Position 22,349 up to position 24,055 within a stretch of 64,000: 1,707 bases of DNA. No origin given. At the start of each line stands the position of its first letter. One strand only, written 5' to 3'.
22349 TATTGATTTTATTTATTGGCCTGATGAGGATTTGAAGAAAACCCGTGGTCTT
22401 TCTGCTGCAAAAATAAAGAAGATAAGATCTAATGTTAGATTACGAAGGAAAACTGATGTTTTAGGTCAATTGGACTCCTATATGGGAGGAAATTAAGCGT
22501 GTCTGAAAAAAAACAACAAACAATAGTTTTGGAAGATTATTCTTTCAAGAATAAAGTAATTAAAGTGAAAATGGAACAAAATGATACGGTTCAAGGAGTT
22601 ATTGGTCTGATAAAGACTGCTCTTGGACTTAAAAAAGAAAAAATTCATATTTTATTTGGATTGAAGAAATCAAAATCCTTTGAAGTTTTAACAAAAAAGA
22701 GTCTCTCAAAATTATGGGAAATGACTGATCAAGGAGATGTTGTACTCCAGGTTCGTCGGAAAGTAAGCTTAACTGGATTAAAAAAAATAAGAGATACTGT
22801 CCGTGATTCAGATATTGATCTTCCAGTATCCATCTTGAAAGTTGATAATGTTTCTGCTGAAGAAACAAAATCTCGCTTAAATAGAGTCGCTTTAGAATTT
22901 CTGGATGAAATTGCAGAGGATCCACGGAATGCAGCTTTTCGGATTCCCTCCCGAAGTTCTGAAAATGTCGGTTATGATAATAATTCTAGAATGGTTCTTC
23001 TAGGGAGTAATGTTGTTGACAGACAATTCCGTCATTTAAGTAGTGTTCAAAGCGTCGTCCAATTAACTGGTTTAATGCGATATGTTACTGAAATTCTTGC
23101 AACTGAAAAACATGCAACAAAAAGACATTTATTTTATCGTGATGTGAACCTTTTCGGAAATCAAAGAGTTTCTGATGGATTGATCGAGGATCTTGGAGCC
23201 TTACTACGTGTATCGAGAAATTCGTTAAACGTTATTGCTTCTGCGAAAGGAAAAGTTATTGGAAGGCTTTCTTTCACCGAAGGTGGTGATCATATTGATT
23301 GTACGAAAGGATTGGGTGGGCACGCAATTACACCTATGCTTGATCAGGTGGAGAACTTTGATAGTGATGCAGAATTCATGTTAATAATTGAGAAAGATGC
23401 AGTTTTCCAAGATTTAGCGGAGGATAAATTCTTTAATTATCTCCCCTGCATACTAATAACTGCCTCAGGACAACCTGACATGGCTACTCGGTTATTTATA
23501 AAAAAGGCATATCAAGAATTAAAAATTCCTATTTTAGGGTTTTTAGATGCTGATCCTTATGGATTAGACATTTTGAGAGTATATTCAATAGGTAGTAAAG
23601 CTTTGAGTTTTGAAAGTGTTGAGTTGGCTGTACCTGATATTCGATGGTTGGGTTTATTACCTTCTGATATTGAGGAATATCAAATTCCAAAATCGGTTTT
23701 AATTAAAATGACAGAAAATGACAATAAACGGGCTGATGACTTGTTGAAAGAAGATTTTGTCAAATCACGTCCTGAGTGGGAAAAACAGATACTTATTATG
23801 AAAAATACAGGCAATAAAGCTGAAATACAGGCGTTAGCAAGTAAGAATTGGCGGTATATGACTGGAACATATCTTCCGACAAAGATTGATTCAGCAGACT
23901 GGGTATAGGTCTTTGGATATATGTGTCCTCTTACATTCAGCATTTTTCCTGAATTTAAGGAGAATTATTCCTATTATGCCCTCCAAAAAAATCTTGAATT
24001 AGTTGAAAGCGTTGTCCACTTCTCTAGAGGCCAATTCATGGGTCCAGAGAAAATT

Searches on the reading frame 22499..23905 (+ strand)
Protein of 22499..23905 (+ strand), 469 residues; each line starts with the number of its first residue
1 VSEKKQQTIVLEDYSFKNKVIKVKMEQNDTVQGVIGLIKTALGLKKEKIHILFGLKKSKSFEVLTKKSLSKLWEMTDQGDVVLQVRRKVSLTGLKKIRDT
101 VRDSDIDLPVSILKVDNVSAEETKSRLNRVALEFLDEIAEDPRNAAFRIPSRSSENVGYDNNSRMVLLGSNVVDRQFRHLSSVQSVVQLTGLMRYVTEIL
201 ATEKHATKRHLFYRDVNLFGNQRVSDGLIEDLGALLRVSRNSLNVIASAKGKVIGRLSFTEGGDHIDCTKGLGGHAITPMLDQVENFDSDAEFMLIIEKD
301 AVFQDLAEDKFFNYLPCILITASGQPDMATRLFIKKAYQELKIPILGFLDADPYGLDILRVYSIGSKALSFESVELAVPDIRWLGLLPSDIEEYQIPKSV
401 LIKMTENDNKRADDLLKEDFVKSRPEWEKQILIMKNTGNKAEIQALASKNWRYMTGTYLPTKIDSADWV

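Call 6: search_protein_families(library=pfam, proteins=[window:22499-23905:+], max_evalue=0.1)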
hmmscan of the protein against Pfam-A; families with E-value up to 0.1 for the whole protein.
window:22499-23905:+ (469 aa): 3 families
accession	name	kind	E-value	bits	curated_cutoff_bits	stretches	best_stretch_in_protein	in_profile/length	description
PF21180.3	TOP6A-Spo11_Toprim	-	7.9e-62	208.7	24.1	1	293-463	1-170/170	Topoisomerase 6 subunit A/Spo11, Toprim domain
PF04406.19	TP6A_N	-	1.5e-17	63.6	26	1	186-245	3-62/62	Type IIB DNA topoisomerase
PF20768.2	Topo_VI_alpha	-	0.011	16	23.6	1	251-285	5-45/50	All-beta domain in DNA topoisomerase VI alpha subunit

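Call 7: search_protein_families(library=ncbifam, proteins=[window:22499-23905:+], max_evalue=0.1)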
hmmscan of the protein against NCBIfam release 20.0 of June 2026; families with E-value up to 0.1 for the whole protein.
window:22499-23905:+ (469 aa): 6 families
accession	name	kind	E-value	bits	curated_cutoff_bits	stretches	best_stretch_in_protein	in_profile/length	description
NF003333.0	PRK04342.1-2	equivalog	6.1e-78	262.2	465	1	121-468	9-365/367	DNA topoisomerase IV subunit A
NF003336.0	PRK04342.1-5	equivalog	8.2e-74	248.7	531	1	114-469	7-385/386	DNA topoisomerase IV subunit A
NF003335.0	PRK04342.1-4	equivalog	9.8e-61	205.7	424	1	137-466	31-370/373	DNA topoisomerase VI subunit A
NF003337.0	PRK04342.1-6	equivalog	4e-53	180.8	675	1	122-466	14-366/370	DNA topoisomerase IV subunit A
NF003334.0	PRK04342.1-3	equivalog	4e-48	164.2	658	1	125-465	10-350/354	DNA topoisomerase IV subunit A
NF003332.0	PRK04342.1-1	equivalog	9.2e-48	163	538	1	119-465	7-359/363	DNA topoisomerase IV subunit A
